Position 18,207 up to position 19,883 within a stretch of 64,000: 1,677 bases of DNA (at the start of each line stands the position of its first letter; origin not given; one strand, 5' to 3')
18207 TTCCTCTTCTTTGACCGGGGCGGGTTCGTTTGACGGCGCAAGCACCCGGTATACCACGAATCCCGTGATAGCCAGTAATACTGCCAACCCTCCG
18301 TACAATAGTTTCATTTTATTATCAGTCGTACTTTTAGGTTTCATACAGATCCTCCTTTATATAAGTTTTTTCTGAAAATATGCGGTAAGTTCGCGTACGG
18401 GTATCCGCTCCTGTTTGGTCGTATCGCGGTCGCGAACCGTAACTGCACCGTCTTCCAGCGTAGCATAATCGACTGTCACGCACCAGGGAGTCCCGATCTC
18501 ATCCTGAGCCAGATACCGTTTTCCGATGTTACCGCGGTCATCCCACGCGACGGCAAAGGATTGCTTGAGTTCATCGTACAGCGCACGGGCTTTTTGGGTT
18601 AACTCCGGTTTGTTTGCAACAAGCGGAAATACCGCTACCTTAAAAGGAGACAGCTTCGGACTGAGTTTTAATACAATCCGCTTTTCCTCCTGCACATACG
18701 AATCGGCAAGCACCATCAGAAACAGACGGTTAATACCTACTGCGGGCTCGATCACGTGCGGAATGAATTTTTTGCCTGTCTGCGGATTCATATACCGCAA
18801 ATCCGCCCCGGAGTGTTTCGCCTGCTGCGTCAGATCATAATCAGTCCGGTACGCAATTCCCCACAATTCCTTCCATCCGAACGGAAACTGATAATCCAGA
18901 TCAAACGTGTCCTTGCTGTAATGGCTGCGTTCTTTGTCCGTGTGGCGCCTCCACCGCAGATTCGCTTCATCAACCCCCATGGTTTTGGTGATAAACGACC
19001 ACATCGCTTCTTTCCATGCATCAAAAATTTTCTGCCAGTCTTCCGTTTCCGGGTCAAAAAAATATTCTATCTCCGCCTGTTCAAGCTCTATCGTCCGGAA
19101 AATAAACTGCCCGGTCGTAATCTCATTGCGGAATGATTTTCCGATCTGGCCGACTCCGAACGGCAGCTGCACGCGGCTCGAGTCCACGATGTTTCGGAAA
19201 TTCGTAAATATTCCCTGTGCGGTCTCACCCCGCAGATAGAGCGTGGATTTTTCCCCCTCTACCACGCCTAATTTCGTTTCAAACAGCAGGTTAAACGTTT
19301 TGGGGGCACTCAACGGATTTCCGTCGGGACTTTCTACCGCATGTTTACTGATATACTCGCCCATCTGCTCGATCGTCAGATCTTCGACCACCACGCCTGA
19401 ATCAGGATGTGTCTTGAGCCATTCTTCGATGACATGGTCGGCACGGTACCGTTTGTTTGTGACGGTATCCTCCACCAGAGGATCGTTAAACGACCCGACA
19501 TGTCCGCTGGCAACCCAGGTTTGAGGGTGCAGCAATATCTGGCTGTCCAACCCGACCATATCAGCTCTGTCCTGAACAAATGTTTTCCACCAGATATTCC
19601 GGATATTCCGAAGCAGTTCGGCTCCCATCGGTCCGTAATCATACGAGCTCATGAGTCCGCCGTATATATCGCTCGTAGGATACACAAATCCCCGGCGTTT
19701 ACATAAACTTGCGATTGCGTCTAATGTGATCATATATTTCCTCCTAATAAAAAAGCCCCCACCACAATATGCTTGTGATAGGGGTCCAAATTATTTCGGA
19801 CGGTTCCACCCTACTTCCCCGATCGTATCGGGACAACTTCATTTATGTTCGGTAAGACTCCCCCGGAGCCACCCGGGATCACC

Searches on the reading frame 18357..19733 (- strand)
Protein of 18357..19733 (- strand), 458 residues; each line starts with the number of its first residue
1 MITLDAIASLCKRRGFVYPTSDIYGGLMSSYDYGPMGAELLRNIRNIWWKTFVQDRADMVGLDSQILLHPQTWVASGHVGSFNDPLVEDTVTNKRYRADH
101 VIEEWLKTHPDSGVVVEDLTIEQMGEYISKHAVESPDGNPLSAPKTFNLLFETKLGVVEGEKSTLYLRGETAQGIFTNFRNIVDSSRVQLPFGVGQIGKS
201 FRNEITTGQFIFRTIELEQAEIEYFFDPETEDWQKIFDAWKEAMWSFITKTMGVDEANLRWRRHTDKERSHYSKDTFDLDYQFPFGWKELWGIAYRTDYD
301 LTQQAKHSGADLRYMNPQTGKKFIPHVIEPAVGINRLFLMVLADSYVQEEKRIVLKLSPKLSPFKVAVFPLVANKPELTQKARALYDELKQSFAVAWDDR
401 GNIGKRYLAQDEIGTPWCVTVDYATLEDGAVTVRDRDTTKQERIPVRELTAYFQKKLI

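Call 14: search_protein_families(library=pfam, proteins=[window:18357-19733:-], max_evalue=0.00001)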
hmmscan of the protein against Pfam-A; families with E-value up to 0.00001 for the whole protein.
window:18357-19733:- (458 aa): 2 families
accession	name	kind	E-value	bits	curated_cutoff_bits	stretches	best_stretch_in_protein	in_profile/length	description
PF03129.25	HGTP_anticodon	-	1.2e-20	73.9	21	1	365-455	1-93/94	Anticodon binding domain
PF00587.30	tRNA-synt_2b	-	5.1e-08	33.6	29.3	1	161-343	7-177/179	tRNA synthetase class II core domain (G, H, P, S and T)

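Call 61: find_homologous_proteins(query=window:18357-19733:-, max_evalue=1e-30)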
Query window:18357-19733:- (458 aa): 8000 proteins with E <= 1e-30 among 8000 candidates; the best 120 are listed.
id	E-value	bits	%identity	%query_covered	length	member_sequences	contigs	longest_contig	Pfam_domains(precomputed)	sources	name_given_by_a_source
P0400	0.0e+0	1026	95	100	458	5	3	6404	PF03129.26,PF00587.31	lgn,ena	-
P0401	2.2e-282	955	87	100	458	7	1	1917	PF03129.26,PF00587.31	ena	-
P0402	1.1e-274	929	84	100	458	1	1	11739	PF03129.26,PF00587.31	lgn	-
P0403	5.7e-273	924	85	100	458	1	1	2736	PF03129.26,PF00587.31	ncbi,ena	-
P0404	1.0e-269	913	83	100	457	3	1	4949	PF03129.26,PF00587.31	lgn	-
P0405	3.2e-265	898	81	100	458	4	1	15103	PF03129.26,PF00587.31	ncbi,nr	ncbi:glycine--tRNA ligase [Candidatus Gottesmanbacteria bacterium]|nr:glycine--tRNA ligase [Candidat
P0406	4.5e-265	897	81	100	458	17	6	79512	PF03129.26,PF00587.31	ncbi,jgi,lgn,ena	-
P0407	1.4e-263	893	80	100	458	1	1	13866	PF03129.26,PF00587.31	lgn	-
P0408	4.3e-263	891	81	100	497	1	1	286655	PF03129.26,PF00587.31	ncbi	-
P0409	5.1e-262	887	80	100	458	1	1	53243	PF03129.26,PF00587.31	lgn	-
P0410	1.9e-261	886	79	100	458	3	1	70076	PF03129.26,PF00587.31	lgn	-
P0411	5.6e-260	881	79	100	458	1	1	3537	PF03129.26,PF00587.31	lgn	-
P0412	4.4e-254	861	77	100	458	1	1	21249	PF03129.26,PF00587.31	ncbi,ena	-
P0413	3.6e-253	858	78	100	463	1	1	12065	PF03129.26,PF00587.31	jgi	jgi:glycyl-tRNA synthetase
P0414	5.1e-253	858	78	100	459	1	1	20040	PF03129.26,PF00587.31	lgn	-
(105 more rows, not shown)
